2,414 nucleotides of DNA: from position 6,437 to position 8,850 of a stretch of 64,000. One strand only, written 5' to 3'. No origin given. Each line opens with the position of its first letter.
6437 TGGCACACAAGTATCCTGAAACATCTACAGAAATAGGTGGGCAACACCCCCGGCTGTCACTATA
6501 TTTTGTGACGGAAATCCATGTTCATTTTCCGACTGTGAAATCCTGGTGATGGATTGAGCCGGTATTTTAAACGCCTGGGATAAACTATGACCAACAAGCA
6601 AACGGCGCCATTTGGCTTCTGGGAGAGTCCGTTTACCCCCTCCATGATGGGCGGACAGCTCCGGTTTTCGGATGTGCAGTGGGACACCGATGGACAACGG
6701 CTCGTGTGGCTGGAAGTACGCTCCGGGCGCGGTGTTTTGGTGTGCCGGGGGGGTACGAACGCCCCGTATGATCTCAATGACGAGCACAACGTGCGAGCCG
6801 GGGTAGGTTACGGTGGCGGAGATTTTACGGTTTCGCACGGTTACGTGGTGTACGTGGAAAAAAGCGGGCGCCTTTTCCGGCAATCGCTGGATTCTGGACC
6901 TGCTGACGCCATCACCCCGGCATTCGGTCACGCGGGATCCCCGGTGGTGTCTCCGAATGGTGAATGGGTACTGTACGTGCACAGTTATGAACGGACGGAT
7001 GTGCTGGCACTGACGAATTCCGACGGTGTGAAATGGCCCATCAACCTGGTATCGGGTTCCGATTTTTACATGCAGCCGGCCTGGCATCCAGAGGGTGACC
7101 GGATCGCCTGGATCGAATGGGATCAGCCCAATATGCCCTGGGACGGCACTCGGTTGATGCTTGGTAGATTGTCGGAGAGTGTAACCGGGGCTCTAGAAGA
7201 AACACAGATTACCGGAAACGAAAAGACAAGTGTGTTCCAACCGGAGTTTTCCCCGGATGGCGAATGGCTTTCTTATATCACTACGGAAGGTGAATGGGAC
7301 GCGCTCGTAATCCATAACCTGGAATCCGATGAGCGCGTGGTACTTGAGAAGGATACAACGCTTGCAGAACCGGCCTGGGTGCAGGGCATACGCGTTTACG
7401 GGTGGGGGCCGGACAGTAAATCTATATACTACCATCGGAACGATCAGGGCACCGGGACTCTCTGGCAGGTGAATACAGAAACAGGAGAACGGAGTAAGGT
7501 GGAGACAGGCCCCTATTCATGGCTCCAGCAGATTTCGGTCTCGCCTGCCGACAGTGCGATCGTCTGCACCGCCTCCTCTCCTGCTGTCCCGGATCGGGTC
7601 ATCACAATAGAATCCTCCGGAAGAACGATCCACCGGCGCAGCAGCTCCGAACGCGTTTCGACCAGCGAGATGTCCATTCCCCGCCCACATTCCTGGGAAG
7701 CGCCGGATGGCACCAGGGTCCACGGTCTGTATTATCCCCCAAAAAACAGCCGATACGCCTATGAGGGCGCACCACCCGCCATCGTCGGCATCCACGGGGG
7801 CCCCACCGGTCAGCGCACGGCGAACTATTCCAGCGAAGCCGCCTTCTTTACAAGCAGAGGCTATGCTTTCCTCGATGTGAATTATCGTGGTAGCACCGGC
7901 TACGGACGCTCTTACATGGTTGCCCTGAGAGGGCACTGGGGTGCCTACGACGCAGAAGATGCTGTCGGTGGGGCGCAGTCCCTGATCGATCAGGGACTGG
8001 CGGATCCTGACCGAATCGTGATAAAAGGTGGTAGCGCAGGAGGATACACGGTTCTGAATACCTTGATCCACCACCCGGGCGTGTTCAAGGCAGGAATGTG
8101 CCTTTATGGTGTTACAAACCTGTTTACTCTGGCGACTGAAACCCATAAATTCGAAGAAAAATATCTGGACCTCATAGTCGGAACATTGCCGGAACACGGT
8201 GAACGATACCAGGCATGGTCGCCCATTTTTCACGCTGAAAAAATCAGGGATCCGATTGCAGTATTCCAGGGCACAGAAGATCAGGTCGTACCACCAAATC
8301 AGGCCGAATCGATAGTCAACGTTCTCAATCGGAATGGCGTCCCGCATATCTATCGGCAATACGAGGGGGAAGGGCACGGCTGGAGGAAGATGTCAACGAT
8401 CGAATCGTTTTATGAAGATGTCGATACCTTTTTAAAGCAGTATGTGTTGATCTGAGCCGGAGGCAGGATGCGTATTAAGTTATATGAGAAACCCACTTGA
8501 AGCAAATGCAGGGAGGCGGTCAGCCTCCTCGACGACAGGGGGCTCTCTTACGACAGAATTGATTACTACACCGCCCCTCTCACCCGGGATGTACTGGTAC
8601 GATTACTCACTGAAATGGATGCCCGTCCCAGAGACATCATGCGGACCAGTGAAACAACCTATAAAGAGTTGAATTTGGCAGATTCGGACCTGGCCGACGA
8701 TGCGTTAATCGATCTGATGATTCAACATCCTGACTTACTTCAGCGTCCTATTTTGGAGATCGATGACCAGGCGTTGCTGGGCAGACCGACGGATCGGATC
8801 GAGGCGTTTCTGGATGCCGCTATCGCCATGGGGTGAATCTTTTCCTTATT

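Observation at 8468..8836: Spx/ArsC-family gene with an in-frame TGA at the catalytic CxxC cysteine: a candidate UxxC selenoprotein with a bSECIS hairpin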

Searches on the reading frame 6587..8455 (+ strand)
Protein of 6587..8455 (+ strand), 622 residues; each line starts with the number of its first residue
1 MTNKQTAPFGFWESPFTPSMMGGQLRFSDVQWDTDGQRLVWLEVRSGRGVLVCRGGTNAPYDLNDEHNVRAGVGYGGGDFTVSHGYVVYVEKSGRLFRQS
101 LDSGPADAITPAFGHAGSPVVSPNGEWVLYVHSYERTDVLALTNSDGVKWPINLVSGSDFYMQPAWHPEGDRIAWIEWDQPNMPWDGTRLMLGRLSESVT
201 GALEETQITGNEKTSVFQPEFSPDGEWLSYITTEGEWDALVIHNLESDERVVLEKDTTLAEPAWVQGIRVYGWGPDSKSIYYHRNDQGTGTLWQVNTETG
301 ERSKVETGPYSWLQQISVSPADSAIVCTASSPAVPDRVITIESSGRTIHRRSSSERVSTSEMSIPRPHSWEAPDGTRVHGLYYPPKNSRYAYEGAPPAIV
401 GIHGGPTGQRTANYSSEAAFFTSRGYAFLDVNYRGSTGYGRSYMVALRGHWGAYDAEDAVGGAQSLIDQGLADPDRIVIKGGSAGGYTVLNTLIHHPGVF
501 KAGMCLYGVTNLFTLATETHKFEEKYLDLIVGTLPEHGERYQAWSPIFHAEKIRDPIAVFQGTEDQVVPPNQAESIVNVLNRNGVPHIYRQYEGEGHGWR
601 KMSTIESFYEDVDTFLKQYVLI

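Call 25: search_protein_families(library=ncbifam, proteins=[window:6587-8455:+], max_evalue=0.00001)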
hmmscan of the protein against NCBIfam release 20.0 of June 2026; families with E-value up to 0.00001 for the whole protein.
window:6587-8455:+ (622 aa): 5 families
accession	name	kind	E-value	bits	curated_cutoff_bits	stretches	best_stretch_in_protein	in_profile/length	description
NF053518.1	DipepPtdsDpp5Prph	equivalog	8.8e-23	80.7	900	1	210-597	244-631/655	dipeptidyl-peptidase Dpp5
NF033523.0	lasso_peptidase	equivalog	7.7e-17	61.3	400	1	320-567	331-587/638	Atxe2 family lasso peptide isopeptidase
TIGR02800.1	propeller_TolB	equivalog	3.5e-14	52.6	343.15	0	86-175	207-295/418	Tol-Pal system beta propeller repeat protein TolB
NF050058.1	e_dPHAscl_type1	hypoth_equivalog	5.8e-10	39.1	150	1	381-587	12-212/276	extracellular catalytic domain type 1 short-chain-length polyhydroxyalkanoate depolymerase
NF052354.1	EstLipQMycob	equivalog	2e-09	36.6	700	1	459-587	222-363/418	esterase LipQ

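Call 26: find_encoding_contigs(protein=window:6587-8455:+, flank=3000, max_places=6)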
Protein window:6587-8455:+ (622 aa): 2 contigs read that carry it; 1 place shown.
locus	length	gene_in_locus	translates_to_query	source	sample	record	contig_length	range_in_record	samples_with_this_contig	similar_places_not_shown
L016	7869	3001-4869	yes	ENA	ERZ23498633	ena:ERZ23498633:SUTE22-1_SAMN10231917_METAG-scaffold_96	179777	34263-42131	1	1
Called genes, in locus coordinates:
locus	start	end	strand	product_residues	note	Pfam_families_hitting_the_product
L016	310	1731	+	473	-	PF01425:Amidase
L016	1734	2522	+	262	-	PF05721:PhyH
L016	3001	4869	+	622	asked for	PF26550:Tricorn_2nd (faint), PF07676:PD40 (faint), PF26549:Tricorn_N (weak), PF20434:BD-FAE, PF12146:Hydrolase_4 (faint), PF00326:Peptidase_S9, PF01738:DLH (weak)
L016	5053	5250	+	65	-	PF03960:ArsC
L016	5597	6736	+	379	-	PF23500:DUF7133, PF22807:TrAA12, PF07995:GSDH, PF22807:TrAA12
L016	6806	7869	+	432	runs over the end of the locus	PF00375:SDF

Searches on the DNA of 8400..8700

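Call 82: search_rna_families(source=window, start=8400, end=8700, threshold=evalue, max_evalue=10)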
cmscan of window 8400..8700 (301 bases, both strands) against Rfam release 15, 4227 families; matches with E-value up to 10: 1.
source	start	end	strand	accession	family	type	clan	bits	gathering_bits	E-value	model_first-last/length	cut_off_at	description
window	8651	8675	-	RF01339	CRISPR-DR27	Gene; CRISPR;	-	18.1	35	2.3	1-25/25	no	CRISPR RNA direct repeat element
